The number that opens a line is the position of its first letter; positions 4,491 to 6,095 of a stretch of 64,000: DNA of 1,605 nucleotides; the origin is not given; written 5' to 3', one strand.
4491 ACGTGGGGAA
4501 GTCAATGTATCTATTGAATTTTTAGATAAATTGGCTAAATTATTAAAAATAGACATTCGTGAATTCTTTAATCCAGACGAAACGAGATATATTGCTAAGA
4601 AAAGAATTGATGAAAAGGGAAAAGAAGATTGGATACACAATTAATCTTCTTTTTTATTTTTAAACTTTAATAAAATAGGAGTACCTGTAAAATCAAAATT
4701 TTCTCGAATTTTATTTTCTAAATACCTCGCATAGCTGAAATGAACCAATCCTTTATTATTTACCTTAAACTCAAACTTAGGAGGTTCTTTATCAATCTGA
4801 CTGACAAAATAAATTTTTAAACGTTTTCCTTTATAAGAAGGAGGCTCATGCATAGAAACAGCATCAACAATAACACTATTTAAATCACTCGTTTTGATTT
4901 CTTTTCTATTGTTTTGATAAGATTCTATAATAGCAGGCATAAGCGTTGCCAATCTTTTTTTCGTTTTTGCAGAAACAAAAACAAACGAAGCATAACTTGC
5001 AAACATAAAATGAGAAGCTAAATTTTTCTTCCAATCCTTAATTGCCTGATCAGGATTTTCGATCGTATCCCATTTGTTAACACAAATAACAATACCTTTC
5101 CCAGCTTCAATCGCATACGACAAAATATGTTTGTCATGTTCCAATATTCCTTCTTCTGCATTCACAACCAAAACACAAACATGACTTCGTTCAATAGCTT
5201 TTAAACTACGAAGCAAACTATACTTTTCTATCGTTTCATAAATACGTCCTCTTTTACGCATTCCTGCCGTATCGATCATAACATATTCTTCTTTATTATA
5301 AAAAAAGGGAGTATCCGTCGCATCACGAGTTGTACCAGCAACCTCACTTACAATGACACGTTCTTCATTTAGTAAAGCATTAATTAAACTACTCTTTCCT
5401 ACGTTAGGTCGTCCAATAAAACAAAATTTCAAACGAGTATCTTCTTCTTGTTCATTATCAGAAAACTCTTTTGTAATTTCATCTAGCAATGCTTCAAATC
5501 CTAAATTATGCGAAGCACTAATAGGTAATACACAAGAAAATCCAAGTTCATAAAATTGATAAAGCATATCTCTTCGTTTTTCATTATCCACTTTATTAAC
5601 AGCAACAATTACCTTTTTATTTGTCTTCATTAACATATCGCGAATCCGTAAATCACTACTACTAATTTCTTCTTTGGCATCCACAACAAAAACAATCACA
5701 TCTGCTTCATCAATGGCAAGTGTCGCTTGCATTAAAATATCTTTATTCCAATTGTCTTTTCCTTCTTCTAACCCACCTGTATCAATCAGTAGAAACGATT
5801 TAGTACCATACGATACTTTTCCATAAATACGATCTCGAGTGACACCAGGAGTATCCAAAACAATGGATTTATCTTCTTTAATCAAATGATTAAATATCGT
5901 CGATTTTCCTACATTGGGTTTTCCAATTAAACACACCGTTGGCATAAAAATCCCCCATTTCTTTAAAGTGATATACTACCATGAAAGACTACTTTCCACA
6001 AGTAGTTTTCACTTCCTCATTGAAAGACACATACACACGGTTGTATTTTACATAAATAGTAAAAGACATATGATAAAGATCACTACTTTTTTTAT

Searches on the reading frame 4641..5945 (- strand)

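Call 65: search_protein_families(library=pfam, proteins=[window:4641-5945:-], max_evalue=0.0001)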
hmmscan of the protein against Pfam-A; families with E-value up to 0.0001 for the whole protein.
window:4641-5945:- (434 aa): 15 families
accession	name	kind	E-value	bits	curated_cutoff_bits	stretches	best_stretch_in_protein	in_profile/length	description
PF01926.29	MMR_HSR1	-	1.2e-58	196.5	21.9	2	3-118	1-113/113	50S ribosome-binding GTPase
PF02421.24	FeoB_N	-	1.3e-31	109.7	27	2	3-157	2-156/156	Ferrous iron transport protein B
PF14714.11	KH_dom-like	-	1.2e-30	106.1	27.3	1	350-429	2-81/81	KH-domain-like of EngA bacterial GTPase enzymes, C-terminal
PF00009.33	GTP_EFTU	-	7.5e-26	91.3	26.5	2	173-343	5-186/188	Elongation factor Tu GTP binding domain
PF03193.22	RsgA_GTPase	-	7.9e-15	55.5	30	1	81-231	23-170/174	RsgA GTPase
PF00350.29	Dynamin_N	-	7.8e-14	52.5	27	0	48-118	100-167/168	Dynamin family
PF04548.22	AIG1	-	5.7e-10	39.3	27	0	3-105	2-107/212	AIG1 family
PF08477.19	Roc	-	3.1e-09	37.5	27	0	4-120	2-119/119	Ras of Complex, Roc, domain of DAPkinase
PF00071.28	Ras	-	7.1e-07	29.4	21.6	0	173-342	1-159/162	Ras family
PF00025.27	Arf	-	3e-06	27.3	22.3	1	5-123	18-129/174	ADP-ribosylation factor family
PF10662.15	PduV-EutP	-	5e-06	26.8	21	0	3-157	3-141/143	Ethanolamine utilisation - propanediol utilisation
PF16897.10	MMR_HSR1_Xtn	-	1.1e-05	25.7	35.2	0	103-160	47-103/106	C-terminal region of MMR_HSR1 domain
PF20720.3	nSTAND3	-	3.4e-05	24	27.2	0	4-131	20-152/155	Novel STAND NTPase 3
PF00910.28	RNA_helicase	-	6.7e-05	23.8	21.5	0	175-236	2-65/105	RNA helicase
PF13401.12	AAA_22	-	7.8e-05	23.4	27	0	4-181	8-125/130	AAA domain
